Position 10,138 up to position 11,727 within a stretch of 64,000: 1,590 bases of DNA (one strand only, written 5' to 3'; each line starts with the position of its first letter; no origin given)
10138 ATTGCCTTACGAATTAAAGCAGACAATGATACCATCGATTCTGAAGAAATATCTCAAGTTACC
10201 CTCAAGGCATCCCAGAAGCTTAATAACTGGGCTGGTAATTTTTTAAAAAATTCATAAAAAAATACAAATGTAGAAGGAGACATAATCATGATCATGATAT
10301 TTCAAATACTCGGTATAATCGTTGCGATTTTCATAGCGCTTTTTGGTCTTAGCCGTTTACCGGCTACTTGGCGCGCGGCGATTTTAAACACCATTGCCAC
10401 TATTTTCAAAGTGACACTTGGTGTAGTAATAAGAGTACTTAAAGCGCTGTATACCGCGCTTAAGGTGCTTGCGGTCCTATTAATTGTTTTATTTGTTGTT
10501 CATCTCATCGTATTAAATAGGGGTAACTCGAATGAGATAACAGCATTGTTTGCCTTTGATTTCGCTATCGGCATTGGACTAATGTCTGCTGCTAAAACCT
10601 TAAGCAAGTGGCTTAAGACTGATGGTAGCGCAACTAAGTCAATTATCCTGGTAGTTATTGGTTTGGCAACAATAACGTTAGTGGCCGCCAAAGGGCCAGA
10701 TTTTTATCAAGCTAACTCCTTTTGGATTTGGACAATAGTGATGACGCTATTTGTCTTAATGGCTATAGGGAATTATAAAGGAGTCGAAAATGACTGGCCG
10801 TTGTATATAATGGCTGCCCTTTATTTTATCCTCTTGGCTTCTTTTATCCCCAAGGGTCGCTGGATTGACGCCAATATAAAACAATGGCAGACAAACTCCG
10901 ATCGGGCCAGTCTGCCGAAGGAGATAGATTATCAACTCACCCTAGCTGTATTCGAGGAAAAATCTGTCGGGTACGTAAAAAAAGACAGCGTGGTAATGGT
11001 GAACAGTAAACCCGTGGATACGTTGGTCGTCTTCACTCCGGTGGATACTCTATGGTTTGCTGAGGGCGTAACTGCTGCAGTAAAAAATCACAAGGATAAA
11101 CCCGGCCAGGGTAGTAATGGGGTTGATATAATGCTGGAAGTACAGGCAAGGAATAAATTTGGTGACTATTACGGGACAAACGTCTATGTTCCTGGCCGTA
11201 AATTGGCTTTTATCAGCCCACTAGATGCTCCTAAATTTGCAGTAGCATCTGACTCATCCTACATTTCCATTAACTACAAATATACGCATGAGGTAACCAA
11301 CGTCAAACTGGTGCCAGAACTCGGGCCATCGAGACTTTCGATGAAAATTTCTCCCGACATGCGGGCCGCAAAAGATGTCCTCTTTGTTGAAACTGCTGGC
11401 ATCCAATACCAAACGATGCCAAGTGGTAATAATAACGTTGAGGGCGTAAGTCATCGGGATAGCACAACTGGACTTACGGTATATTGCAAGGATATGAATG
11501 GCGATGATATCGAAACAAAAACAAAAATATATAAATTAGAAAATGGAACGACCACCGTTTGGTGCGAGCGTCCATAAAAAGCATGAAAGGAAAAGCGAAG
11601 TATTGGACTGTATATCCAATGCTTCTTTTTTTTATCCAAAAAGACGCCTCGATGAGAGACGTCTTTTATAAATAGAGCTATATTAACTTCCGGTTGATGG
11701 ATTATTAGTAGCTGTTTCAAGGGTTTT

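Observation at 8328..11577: Three-gene plus-strand cassette of domain-less proteins (two polytopic membrane proteins and one helical soluble protein) with atypical signals, next to a HEPN-MNT pair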

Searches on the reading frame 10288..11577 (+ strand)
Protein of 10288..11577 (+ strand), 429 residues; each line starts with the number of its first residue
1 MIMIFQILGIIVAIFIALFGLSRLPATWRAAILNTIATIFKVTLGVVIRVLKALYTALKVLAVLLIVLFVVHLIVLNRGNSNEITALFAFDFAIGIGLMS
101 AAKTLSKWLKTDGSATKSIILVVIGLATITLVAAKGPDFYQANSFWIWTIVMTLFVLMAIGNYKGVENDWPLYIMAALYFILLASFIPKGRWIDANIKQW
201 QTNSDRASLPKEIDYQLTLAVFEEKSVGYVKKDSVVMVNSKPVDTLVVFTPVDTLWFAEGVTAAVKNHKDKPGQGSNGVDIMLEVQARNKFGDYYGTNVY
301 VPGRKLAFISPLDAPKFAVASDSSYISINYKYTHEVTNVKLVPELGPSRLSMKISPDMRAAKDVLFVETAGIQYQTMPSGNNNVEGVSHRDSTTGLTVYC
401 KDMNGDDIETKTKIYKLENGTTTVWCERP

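Call 11: search_protein_families(library=pfam, proteins=[window:10288-11577:+], max_evalue=1)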
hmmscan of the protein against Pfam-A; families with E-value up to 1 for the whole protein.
window:10288-11577:+ (429 aa): 0 families

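Call 12: search_protein_families(library=padloc, proteins=[window:10288-11577:+], max_evalue=1)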
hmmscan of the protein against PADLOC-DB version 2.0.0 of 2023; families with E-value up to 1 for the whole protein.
window:10288-11577:+ (429 aa): 0 families

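Call 13: search_protein_families(library=phrogs, proteins=[window:10288-11577:+], max_evalue=1)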
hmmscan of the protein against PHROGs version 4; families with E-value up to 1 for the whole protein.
window:10288-11577:+ (429 aa): 0 families

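Call 17: find_homologous_proteins(query=window:10288-11577:+)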
Query window:10288-11577:+ (429 aa): 1 proteins with E <= 0.001 among 8000 candidates.
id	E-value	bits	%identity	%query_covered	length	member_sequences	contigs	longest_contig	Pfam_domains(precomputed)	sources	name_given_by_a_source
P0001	9.7e-280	945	100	100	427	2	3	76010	-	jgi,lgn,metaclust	metaclust:\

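Call 21: find_encoding_contigs(protein=P0001, flank=10000, max_places=10)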
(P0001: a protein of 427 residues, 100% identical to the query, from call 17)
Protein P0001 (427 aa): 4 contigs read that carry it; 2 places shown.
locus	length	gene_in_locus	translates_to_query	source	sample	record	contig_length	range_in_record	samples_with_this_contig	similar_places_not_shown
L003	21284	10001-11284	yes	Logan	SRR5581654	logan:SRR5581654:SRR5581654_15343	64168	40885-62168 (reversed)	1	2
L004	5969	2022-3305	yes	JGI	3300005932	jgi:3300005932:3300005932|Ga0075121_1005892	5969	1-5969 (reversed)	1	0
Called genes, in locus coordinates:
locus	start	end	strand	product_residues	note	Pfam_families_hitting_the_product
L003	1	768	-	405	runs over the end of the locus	PF01551:Peptidase_M23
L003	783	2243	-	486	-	PF00749:tRNA-synt_1c, PF19269:Anticodon_2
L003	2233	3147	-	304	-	PF01073:3Beta_HSD, PF01370:Epimerase, PF02719:Polysacc_synt_2, PF04321:RmlD_sub_bind, PF13460:NAD_binding_10, PF16363:GDP_Man_Dehyd, PF07993:NAD_binding_4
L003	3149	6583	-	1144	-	-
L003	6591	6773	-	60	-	-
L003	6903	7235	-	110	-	PF01909:NTP_transf_2, PF18765:Polbeta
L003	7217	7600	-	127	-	PF05168:HEPN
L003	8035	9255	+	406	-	-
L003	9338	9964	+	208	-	-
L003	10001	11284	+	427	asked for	-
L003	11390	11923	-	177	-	PF18895:T4SS_pilin (weak)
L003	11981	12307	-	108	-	-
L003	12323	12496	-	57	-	-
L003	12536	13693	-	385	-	PF00438:S-AdoMet_synt_N, PF02772:S-AdoMet_synt_M, PF02773:S-AdoMet_synt_C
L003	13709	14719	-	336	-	PF04321:RmlD_sub_bind (weak), PF01073:3Beta_HSD, PF01370:Epimerase, PF02719:Polysacc_synt_2 (faint), PF16363:GDP_Man_Dehyd, PF07993:NAD_binding_4 (weak)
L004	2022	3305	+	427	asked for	-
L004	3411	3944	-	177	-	PF18895:T4SS_pilin (weak)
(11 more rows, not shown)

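Call 37: search_solved_structures(query=window:10288-11577:+, max_evalue=10)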
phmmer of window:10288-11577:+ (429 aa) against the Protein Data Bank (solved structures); distinct sequences matched with E-value up to 10: 0.

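Call 39: search_protein_representatives(protein=window:10288-11574:+)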
Query: 429 residues. Proteins with E-value up to 0.001 (for the whole library): 9; up to 1e-10: 4; up to 1e-30: 1. The best 9 are listed.
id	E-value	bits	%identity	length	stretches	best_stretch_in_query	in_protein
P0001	3.1e-280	945.3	100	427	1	3-429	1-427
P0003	1.5e-26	109.8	32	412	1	13-316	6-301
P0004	5.8e-14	68.3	31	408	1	6-208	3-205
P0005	3.5e-13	65.7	33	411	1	91-312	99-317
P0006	1.1e-08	50.9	29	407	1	58-313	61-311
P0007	8.3e-07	44.7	28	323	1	109-313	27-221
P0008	5.9e-06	41.9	28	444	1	58-312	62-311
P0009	1.2e-05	40.9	28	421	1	50-215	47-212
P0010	3.5e-05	39.4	26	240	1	193-376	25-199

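Call 41: find_encoding_contigs(protein=P0003, flank=10000, max_places=6)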
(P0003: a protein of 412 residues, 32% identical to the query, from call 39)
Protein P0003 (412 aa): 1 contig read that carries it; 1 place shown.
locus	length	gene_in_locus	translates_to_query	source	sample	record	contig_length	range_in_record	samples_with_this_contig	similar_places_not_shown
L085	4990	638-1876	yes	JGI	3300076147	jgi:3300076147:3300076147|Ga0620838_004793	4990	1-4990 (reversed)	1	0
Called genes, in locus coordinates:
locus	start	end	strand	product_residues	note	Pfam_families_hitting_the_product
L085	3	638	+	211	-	?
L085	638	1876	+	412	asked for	-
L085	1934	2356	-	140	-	PF18895:T4SS_pilin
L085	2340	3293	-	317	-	PF01790:LGT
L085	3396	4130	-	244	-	PF13462:Thioredoxin_4, PF01323:DSBA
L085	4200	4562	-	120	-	PF07784:DUF1622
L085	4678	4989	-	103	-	?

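Call 42: find_encoding_contigs(protein=P0004, flank=10000, max_places=4)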
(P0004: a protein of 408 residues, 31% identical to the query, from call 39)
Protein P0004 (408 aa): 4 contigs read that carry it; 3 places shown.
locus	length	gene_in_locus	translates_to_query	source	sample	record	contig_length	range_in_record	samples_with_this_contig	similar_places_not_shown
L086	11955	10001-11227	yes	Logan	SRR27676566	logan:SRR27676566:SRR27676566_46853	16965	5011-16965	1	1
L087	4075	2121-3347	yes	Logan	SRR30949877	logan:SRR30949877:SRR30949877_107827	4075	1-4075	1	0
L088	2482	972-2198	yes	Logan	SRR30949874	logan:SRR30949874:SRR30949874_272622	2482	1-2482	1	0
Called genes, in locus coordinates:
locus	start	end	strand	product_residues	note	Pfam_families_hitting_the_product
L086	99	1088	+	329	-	PF00579:tRNA-synt_1b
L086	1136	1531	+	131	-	-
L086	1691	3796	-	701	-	PF00009:GTP_EFTU, PF03144:GTP_EFTU_D2, PF22042:EF-G_D2, PF14492:EFG_III, PF16658:RF3_C, PF03764:EFG_IV, PF00679:EFG_C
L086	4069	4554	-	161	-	PF00177:Ribosomal_S7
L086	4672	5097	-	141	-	PF00164:Ribosom_S12_S23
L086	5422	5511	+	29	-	-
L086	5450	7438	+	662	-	PF00912:Transgly, PF00905:Transpeptidase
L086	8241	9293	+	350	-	-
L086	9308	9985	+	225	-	-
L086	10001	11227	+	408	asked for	-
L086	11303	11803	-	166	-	PF18895:T4SS_pilin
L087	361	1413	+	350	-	-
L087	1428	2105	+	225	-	-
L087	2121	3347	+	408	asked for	-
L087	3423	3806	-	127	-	PF18895:T4SS_pilin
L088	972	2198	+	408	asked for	-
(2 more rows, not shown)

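Call 43: find_encoding_contigs(protein=P0005, flank=10000, max_places=4)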
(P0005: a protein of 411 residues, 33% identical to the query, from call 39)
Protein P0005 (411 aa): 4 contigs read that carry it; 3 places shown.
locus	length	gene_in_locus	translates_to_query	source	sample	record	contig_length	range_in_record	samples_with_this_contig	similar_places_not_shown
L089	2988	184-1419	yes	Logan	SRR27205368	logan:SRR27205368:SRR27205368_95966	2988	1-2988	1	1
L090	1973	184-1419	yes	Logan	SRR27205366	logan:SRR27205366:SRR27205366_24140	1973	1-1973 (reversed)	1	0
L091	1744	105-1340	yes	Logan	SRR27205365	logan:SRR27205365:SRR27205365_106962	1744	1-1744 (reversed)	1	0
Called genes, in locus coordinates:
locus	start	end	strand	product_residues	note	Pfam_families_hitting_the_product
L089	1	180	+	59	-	?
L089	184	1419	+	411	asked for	-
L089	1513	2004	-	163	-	PF18895:T4SS_pilin (weak)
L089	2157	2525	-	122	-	-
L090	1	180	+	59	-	?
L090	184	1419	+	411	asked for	-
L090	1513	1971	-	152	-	?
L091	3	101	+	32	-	?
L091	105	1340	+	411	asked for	-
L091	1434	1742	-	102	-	?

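Call 44: find_encoding_contigs(protein=P0006, flank=10000, max_places=4)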
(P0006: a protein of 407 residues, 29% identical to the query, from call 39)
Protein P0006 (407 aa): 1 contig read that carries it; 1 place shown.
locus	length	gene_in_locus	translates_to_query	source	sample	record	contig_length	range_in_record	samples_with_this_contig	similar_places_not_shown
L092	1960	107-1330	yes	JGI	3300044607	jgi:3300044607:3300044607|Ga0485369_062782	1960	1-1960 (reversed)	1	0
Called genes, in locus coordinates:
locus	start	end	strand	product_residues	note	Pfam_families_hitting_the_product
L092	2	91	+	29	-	?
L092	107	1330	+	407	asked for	-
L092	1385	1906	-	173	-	PF18895:T4SS_pilin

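Call 46: find_encoding_contigs(protein=P0009, flank=10000, max_places=4)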
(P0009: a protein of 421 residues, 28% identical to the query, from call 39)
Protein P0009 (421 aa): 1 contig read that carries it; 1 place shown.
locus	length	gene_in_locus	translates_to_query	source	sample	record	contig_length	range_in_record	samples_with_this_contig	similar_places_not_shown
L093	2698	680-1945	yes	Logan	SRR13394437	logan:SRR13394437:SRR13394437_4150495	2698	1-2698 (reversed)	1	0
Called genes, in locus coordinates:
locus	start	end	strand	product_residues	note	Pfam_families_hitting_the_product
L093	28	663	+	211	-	-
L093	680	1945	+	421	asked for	-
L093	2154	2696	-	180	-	?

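Call 47: find_encoding_contigs(protein=P0008, flank=10000, max_places=4)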
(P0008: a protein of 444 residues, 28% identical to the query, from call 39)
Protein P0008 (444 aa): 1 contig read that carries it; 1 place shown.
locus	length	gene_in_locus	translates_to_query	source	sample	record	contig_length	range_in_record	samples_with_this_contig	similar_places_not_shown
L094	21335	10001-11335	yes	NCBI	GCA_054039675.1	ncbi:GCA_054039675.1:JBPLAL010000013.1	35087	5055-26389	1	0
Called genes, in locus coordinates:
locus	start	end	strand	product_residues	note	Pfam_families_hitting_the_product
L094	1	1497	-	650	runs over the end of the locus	PF00753:Lactamase_B, PF12706:Lactamase_B_2 (weak), PF22505:RNase_J_b_CASP, PF07521:RMMBL (weak), PF17770:RNase_J_C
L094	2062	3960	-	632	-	PF00496:SBP_bac_5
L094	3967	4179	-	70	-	PF03840:SecG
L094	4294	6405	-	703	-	PF00009:GTP_EFTU, PF22042:EF-G_D2, PF03144:GTP_EFTU_D2, PF14492:EFG_III, PF16658:RF3_C, PF03764:EFG_IV, PF00679:EFG_C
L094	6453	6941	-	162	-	PF00177:Ribosomal_S7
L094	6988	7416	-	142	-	PF00164:Ribosom_S12_S23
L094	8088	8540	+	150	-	-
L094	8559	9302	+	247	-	-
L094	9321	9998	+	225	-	-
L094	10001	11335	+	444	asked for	-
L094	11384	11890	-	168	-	PF18895:T4SS_pilin (weak)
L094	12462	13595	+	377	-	PF07907:YibE_F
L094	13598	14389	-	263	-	PF00535:Glycos_transf_2, PF13641:Glyco_tranf_2_3, PF13632:Glyco_trans_2_3 (weak)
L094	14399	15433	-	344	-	PF00535:Glycos_transf_2, PF13641:Glyco_tranf_2_3, PF13632:Glyco_trans_2_3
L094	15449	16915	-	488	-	PF04932:Wzy_C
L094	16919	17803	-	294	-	PF00535:Glycos_transf_2, PF13641:Glyco_tranf_2_3, PF13632:Glyco_trans_2_3 (faint)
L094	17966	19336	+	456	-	PF00772:DnaB, PF03796:DnaB_C, PF13481:AAA_25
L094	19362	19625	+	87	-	PF02575:YbaB_DNA_bd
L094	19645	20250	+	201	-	PF21176:RecR_HhH, PF01751:Toprim, PF13662:Toprim_4, PF21175:RecR_C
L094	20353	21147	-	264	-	-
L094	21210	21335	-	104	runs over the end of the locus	PF00829:Ribosomal_L21p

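Call 48: find_encoding_contigs(protein=P0010, flank=10000, max_places=4)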
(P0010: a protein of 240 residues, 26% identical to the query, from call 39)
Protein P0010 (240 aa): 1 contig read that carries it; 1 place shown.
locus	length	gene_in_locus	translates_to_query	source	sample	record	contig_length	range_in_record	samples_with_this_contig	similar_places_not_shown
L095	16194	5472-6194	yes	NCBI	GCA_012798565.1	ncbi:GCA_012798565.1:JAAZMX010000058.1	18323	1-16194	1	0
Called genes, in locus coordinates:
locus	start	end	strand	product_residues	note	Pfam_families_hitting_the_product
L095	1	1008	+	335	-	PF00905:Transpeptidase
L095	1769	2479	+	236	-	-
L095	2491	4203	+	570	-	-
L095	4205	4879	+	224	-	-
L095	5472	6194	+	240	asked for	-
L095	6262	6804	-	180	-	PF18895:T4SS_pilin (weak)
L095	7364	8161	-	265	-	PF00535:Glycos_transf_2, PF13641:Glyco_tranf_2_3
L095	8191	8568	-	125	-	PF05635:23S_rRNA_IVP, PF22296:bAvd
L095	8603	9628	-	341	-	PF00535:Glycos_transf_2, PF13641:Glyco_tranf_2_3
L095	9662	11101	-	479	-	PF04932:Wzy_C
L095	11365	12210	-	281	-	PF00535:Glycos_transf_2, PF13641:Glyco_tranf_2_3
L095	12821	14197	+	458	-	PF00772:DnaB, PF03796:DnaB_C, PF13481:AAA_25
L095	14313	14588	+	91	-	PF02575:YbaB_DNA_bd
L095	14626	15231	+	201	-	PF21176:RecR_HhH, PF13662:Toprim_4, PF21175:RecR_C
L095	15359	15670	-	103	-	PF00829:Ribosomal_L21p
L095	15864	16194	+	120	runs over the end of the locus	-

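Call 49: find_encoding_contigs(protein=P0007, flank=10000, max_places=4)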
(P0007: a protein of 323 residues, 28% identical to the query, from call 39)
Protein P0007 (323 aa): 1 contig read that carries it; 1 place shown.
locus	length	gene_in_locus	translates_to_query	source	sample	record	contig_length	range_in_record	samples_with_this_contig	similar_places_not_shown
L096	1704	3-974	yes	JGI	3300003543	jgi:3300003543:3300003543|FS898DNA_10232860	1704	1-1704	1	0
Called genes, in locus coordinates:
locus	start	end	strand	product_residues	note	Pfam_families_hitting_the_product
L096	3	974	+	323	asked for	?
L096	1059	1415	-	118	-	PF18895:T4SS_pilin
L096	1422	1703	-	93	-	?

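Call 62: search_protein_families(library=pfam, proteins=[L086:8241-9293:+, L094:8088-8540:+, L094:8559-9302:+, L095:1769-2479:+, L095:2491-4203:+, L086:9308-9985:+, L094:9321-9998:+, L095:4205-4879:+, L093:28-663:+, L089:2157-2525:-], max_evalue=0.1)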
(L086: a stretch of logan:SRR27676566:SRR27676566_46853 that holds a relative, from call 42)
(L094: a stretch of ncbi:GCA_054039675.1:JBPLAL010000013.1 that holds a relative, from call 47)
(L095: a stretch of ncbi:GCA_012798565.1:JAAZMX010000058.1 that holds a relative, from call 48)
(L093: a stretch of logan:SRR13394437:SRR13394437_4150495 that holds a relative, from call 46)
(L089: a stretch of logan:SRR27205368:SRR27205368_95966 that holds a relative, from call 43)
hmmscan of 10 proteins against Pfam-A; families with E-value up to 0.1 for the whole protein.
L086:8241-9293:+ (350 aa): 0 families

L094:8088-8540:+ (150 aa): 1 family
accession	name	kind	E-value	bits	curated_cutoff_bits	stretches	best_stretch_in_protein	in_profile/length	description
PF00689.26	Cation_ATPase_C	-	0.0053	17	27.3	1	35-148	25-137/175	Cation transporting ATPase, C-terminus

L094:8559-9302:+ (247 aa): 0 families

L095:1769-2479:+ (236 aa): 3 families
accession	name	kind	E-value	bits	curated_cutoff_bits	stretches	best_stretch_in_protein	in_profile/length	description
PF19762.4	DUF6249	-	0.0002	21.7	33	1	103-197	2-92/104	Domain of unknown function (DUF6249)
PF20990.2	DUF2207_C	-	0.0069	16.5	33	0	124-233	99-182/247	Predicted membrane protein (DUF2207) C-terminal domain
PF17231.7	DUF5305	-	0.0092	15.9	29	1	64-140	83-160/217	Family of unknown function (DUF5305)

L095:2491-4203:+ (570 aa): 1 family
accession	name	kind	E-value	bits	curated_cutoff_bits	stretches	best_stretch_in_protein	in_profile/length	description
PF21305.2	type_II_gspD_N0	-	0.098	13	27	0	492-516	18-42/71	GspD-like, N0 domain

L086:9308-9985:+ (225 aa): 0 families

L094:9321-9998:+ (225 aa): 5 families
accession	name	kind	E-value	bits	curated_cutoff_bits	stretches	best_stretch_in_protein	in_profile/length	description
PF20117.4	DUF6507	-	0.0017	19.3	25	1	147-203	52-100/120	Family of unknown function (DUF6507)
PF07862.16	Nif11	-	0.019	15.7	23.8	0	127-148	21-42/48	Nif11 domain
PF10469.15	AKAP7_NLS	-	0.06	13.6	24.4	0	74-137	11-74/208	AKAP7 2'5' RNA ligase-like domain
PF06103.16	DUF948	-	0.067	13.8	37.2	0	154-195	24-65/89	Bacterial protein of unknown function (DUF948)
PF18915.5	DUF5667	-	0.079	13.8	27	0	32-64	38-70/99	Domain of unknown function (DUF5667)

L095:4205-4879:+ (224 aa): 1 family
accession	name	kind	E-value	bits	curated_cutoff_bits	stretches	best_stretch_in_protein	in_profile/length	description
PF06911.18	Senescence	-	0.016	15.6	24.6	1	166-204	2-40/184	Senescence domain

L093:28-663:+ (211 aa): 2 families
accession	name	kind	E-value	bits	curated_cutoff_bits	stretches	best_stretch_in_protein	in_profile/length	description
PF03685.18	UPF0147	-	0.0098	16.4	23.6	0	79-105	21-47/81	Uncharacterised protein family (UPF0147)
PF06810.17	Phage_scaffold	-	0.061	13.7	35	0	16-99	11-88/170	Phage capsid assembly scaffolding protein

L089:2157-2525:- (122 aa): 4 families
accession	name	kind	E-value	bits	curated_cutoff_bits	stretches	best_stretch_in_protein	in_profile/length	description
PF10498.14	IFT57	-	0.006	16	40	1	38-118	229-309/360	Intra-flagellar transport protein 57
PF14362.11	DUF4407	-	0.017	14.9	31.3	1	39-117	124-203/297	Domain of unknown function (DUF4407)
PF00523.23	Fusion_gly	-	0.023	13.5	29.8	1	38-80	422-463/487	Fusion glycoprotein F0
PF08672.17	ANAPC2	-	0.073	14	23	0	4-33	30-59/60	Anaphase promoting complex (APC) subunit 2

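Call 70: predict_structure(alignment_id=A1)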
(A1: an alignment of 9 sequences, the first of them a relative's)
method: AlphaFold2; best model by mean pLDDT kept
length: 427 residues; sequences in the alignment: 9
mean_pLDDT: 55.8   pTM: 0.30
mean pLDDT of the five models: 55.8, 54.8, 54.7, 52.3, 51.5
residues with pLDDT >= 90: 0; 70-90: 129; 50-70: 157; < 50: 141
segments of 3 or more residues with pLDDT < 50: 186-191, 202-214, 267-269, 288-290, 313-427
pLDDT, mean of each block of 10 residues (from residue 1): 79 83 82 78 68 64 68 64 64 63 55 66 73 67 73 71 69 77 56 51 41 55 73 61 68 66 59 61 61 64 66 36 23 27 26 25 24 24 29 33 35 31 32
secondary structure, 60 per line:
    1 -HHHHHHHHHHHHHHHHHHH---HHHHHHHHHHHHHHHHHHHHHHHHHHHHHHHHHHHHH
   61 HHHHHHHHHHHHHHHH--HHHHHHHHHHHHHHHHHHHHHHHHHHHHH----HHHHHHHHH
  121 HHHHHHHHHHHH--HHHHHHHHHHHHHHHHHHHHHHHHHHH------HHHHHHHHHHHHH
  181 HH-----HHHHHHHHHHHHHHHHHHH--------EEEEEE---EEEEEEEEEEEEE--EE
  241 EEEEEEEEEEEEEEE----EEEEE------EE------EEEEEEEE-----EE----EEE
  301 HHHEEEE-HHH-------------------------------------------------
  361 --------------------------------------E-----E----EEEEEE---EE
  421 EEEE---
elements in order: H2-20 H24-76 H79-107 H112-132 H135-161 H168-182 H188-206 E215-220 E224-236 E239-255 E260-264 E279-286 E298-300 E304-307 E410-415 E419-424

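Call 101: search_protein_families(library=pfam, alignment_id=A1, max_evalue=1)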
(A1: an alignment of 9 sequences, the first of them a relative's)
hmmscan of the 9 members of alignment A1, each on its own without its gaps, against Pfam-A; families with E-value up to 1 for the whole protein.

A. member 1, P0001 (427 aa): 0 families

B. families by the number of members that match (of 9 scanned): 12 families
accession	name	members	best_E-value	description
PF13567.11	DUF4131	3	0.017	Domain of unknown function (DUF4131)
PF01027.25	Bax1-I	1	0.027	Inhibitor of apoptosis-promoting Bax1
PF20313.3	DUF6609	1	0.038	Family of unknown function (DUF6609)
PF22285.2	DUF6962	1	0.044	Family of unknown function (DUF6962)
PF07653.23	SH3_2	1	0.065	Variant SH3 domain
PF01564.23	Spermine_synth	1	0.089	Spermine/spermidine synthase domain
PF10787.14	YfmQ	1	0.1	Uncharacterised protein from bacillus cereus group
PF21603.3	Bdbt-like_TPR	1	0.12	Bride of doubletime-like, TPR domain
PF07950.16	MCP1_TM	1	0.13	MDM10-complementing protein 1, transmembrane domain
PF08592.16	Anthrone_oxy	1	0.21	Anthrone oxygenase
PF03203.19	MerC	1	0.22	MerC mercury resistance protein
PF00932.25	LTD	1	0.24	Lamin Tail Domain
